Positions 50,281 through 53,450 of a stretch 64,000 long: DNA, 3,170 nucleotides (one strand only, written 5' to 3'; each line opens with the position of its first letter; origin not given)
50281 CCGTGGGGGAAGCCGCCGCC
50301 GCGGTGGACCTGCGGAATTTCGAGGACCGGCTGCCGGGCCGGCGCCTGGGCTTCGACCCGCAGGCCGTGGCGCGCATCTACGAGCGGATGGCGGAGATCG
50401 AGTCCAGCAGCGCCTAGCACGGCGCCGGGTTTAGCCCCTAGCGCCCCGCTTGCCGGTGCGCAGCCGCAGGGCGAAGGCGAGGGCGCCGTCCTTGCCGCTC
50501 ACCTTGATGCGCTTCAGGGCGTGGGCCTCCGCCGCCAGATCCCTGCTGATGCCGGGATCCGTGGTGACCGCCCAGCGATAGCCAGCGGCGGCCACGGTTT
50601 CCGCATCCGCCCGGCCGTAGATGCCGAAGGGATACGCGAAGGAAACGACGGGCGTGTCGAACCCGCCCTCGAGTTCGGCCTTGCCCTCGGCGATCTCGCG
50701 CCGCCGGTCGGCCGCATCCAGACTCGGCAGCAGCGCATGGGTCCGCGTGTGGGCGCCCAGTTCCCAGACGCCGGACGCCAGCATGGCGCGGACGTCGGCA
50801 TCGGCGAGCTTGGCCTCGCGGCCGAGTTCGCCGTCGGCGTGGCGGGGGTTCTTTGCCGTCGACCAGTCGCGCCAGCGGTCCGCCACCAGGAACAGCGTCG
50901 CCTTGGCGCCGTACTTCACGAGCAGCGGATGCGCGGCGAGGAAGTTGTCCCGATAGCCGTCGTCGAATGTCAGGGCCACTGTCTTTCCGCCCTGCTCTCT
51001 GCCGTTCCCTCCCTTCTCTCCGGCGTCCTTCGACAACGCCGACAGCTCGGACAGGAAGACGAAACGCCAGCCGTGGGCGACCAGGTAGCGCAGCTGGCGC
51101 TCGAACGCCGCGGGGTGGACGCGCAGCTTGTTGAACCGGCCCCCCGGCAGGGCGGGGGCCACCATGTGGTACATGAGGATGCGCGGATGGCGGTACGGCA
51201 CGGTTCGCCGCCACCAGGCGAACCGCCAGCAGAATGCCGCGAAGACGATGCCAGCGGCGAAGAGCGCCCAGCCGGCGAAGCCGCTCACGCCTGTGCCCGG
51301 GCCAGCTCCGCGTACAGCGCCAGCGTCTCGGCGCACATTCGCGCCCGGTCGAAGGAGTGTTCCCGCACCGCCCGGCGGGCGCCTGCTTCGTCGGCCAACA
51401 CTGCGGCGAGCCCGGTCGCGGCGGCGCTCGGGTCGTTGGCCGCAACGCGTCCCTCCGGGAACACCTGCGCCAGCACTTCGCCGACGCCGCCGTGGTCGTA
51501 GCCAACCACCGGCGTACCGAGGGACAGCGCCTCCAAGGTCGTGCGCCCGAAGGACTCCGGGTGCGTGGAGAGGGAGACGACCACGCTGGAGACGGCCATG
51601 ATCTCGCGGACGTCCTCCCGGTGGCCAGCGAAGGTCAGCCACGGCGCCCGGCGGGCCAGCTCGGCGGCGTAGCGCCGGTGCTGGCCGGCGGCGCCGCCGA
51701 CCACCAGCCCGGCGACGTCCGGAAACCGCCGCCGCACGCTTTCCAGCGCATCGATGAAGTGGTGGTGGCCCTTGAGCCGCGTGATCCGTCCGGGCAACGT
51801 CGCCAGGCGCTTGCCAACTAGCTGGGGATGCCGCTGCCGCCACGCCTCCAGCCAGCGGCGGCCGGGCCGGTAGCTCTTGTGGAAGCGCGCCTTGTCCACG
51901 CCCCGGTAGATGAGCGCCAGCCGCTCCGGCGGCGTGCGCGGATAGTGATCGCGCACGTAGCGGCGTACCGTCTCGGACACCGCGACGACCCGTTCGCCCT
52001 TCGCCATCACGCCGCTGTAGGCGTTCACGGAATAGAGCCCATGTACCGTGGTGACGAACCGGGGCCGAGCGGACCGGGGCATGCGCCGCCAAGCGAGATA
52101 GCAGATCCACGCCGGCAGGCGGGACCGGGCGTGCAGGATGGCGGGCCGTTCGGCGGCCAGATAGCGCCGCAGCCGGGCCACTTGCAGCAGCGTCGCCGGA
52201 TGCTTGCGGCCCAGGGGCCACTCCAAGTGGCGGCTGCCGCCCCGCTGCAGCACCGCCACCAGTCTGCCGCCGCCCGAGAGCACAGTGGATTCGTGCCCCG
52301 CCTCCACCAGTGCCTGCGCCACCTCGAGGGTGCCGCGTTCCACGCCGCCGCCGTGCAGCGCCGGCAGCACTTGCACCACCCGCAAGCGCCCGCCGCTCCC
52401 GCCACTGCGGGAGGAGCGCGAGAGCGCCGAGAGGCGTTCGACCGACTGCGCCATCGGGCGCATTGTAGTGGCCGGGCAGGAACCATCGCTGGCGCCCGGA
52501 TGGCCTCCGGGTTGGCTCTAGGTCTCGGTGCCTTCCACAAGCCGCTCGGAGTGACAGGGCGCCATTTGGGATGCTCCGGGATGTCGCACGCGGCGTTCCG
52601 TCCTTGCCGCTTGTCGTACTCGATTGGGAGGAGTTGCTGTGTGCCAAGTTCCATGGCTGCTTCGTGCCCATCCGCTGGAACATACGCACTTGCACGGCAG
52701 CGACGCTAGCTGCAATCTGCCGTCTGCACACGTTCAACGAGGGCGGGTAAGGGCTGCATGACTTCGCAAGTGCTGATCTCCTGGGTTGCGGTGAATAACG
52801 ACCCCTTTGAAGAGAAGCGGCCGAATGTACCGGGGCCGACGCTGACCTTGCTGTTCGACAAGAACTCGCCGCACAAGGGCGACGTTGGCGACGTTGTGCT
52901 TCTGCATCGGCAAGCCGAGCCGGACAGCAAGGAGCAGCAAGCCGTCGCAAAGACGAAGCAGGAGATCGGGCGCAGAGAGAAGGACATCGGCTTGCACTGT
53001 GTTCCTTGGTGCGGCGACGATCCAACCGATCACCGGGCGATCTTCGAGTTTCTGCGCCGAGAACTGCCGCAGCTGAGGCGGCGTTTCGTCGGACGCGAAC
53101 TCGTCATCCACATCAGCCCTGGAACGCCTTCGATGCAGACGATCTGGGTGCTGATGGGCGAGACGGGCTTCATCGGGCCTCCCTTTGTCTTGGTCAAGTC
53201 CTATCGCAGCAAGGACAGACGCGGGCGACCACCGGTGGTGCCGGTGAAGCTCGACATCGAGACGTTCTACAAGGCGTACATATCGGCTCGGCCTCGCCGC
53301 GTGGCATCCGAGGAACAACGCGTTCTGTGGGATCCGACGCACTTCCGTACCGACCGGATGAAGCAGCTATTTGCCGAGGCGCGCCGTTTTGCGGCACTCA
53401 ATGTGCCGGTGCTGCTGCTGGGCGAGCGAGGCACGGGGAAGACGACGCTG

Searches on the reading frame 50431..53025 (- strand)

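Call 8: search_protein_families(library=pfam, proteins=[window:50431-53025:-], max_evalue=0.01)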
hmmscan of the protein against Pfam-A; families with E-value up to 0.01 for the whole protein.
window:50431-53025:- (864 aa): 2 families
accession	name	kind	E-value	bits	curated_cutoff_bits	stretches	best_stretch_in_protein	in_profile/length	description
PF01522.26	Polysacc_deac_1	-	2e-20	73.5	23.1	1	677-817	3-122/124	Polysaccharide deacetylase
PF03065.20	Glyco_hydro_57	-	0.0086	15.8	21.2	0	746-840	95-187/291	Glycosyl hydrolase family 57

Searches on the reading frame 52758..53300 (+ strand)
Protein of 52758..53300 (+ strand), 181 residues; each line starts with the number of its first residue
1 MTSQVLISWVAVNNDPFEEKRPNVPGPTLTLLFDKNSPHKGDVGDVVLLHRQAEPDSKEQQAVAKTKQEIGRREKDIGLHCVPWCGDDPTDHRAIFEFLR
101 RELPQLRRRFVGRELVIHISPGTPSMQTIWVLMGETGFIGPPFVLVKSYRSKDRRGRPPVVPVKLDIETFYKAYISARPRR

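Call 24: find_related_loci(query=A2, collection=metagenome_contigs, flank=4000)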
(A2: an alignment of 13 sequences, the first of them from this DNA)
Query A2 (181 aa) in metagenome_contigs; peptide patterns used: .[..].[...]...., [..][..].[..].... (x = any residue, [..] = any of these).
360 stretches matched a pattern; 82 encode a relative of the query (tblastn E <= 1e-3); the best 80 are kept; 80 distinct loci.
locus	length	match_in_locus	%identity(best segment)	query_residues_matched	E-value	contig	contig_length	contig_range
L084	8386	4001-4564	60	5-180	6e-72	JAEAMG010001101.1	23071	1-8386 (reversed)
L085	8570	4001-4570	57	2-179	4e-72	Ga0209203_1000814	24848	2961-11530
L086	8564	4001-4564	60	5-180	4e-72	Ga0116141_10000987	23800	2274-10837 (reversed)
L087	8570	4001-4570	57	2-179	4e-72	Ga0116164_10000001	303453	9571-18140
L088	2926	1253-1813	59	5-179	3e-72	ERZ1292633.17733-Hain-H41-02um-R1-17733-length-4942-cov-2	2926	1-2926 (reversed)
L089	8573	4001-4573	57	1-179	2e-70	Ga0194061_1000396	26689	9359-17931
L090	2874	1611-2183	58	1-179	8e-71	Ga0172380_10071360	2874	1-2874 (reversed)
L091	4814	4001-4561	59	3-179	9e-70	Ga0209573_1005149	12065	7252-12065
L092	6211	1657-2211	61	2-181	2e-69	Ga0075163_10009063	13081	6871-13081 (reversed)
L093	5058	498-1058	59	5-181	1e-69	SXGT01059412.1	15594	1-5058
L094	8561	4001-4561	59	5-181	4e-69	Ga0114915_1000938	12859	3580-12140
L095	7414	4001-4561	59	5-181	4e-69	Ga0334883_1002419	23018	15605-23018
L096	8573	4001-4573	57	1-179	6e-69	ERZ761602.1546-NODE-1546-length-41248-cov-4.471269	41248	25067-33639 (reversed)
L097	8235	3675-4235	58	5-181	1e-68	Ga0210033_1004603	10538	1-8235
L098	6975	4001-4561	60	5-179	2e-67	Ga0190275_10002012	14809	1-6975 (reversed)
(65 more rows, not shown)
